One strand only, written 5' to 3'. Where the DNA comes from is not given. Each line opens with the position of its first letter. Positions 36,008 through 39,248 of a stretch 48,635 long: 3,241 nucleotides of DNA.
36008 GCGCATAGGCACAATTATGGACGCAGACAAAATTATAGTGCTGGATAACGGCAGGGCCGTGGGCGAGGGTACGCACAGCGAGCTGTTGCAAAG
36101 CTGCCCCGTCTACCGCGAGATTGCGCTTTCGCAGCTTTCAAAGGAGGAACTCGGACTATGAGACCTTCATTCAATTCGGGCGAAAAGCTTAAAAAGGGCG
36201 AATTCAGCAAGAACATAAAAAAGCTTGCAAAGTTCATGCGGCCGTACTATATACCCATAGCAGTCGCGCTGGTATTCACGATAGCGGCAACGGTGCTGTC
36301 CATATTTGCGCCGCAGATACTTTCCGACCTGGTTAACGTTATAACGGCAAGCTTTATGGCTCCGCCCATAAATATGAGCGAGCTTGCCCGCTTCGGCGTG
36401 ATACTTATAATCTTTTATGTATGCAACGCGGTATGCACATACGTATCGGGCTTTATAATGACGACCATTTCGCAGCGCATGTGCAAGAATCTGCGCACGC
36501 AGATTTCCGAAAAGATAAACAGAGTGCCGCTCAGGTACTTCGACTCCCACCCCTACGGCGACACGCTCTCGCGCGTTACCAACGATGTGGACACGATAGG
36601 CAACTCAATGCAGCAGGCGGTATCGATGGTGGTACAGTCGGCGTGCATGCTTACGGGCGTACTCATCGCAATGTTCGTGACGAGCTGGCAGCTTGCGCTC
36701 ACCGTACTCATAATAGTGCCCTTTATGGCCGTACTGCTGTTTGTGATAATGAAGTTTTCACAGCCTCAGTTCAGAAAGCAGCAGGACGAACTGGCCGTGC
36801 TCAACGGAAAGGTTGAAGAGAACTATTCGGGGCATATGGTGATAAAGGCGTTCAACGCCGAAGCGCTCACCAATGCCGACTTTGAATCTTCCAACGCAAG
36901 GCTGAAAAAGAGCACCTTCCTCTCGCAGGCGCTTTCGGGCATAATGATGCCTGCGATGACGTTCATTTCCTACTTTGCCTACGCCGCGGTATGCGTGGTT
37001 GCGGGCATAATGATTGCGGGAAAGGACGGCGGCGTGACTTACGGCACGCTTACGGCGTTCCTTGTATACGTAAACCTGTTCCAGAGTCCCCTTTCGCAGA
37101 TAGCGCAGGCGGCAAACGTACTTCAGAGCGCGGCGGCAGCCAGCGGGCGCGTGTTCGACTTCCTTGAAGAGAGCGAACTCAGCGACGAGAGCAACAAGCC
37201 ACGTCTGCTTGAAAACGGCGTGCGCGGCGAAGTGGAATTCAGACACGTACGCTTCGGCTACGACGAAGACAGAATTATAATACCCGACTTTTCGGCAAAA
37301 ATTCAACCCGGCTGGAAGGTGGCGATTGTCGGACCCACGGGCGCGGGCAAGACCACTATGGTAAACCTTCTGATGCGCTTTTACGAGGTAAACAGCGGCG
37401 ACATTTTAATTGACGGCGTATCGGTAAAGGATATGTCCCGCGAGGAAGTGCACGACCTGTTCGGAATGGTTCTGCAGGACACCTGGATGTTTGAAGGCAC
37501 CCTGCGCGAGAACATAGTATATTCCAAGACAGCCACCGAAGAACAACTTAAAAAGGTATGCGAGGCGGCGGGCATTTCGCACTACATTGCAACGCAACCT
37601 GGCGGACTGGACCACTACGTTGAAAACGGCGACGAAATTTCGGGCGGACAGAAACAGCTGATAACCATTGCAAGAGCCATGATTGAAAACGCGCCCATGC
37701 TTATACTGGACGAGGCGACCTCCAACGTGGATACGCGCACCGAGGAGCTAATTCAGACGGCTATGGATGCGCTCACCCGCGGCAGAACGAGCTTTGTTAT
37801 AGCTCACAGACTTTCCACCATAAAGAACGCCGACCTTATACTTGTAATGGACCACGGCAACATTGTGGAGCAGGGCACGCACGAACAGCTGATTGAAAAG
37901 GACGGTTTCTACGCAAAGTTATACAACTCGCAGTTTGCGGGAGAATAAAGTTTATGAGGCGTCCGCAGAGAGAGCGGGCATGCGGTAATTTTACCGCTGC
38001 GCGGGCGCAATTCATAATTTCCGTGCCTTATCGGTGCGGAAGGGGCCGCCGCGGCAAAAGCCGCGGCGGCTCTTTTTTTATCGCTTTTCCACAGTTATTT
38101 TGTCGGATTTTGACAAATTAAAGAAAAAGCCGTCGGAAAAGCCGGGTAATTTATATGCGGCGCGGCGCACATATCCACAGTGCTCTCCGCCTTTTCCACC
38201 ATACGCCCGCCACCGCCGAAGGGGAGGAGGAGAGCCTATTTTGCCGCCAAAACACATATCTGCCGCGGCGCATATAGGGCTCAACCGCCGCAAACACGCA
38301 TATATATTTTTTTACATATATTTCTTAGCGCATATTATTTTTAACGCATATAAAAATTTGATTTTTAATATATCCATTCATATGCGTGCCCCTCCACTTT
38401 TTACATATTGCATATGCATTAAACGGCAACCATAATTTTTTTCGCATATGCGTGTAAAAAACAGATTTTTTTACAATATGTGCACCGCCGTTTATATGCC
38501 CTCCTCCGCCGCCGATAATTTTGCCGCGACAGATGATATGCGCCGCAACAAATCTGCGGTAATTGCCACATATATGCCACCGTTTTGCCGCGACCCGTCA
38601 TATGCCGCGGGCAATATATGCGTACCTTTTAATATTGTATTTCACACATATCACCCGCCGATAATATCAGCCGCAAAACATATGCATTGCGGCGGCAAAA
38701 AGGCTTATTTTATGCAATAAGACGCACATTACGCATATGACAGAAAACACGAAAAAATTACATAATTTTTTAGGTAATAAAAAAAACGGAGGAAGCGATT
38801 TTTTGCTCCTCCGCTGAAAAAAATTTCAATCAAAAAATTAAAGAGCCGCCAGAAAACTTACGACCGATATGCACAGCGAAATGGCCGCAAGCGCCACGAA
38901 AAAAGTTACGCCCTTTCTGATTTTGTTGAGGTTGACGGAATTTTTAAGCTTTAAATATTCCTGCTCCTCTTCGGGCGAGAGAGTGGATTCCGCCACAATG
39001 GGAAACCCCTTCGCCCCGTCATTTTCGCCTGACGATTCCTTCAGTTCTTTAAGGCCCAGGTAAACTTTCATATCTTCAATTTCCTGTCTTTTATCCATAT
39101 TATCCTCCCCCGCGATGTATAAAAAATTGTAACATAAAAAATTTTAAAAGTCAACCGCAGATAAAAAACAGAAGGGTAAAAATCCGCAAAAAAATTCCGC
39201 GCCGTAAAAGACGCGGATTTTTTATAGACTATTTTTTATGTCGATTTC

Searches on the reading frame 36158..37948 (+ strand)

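Call 10: search_protein_families(library=pfam, proteins=[window:36158-37948:+], max_evalue=0.001)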
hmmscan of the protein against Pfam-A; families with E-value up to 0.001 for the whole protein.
window:36158-37948:+ (596 aa): 4 families
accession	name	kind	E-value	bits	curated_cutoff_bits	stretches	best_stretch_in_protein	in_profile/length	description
PF00664.28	ABC_membrane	-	1.1e-56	193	28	1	35-312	2-274/274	ABC transporter transmembrane region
PF00005.33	ABC_tran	-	9.2e-29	101.2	25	1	377-522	3-137/137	ABC transporter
PF02463.25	SMC_N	-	8.7e-08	32.3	40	1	457-563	116-210/220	RecF/RecN/SMC N terminal domain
PF00270.35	DEAD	-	0.00039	20.6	26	0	383-539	12-145/167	DEAD/DEAH box helicase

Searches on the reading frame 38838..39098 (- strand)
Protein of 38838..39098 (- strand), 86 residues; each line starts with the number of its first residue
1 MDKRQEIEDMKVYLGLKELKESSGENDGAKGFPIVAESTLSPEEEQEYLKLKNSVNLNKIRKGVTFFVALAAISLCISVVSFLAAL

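Call 10: search_protein_families(library=pfam, proteins=[window:38838-39098:-], max_evalue=0.001)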
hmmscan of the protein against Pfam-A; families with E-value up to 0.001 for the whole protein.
window:38838-39098:- (86 aa): 0 families

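Call 51: search_protein_families(library=pfam, proteins=[window:38838-39098:-], max_evalue=0.1)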
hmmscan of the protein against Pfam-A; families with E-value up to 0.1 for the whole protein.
window:38838-39098:- (86 aa): 1 family
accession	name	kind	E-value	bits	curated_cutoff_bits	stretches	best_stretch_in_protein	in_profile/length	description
PF09925.14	DUF2157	-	0.053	13.7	32.4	1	35-85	4-56/146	Predicted membrane protein (DUF2157)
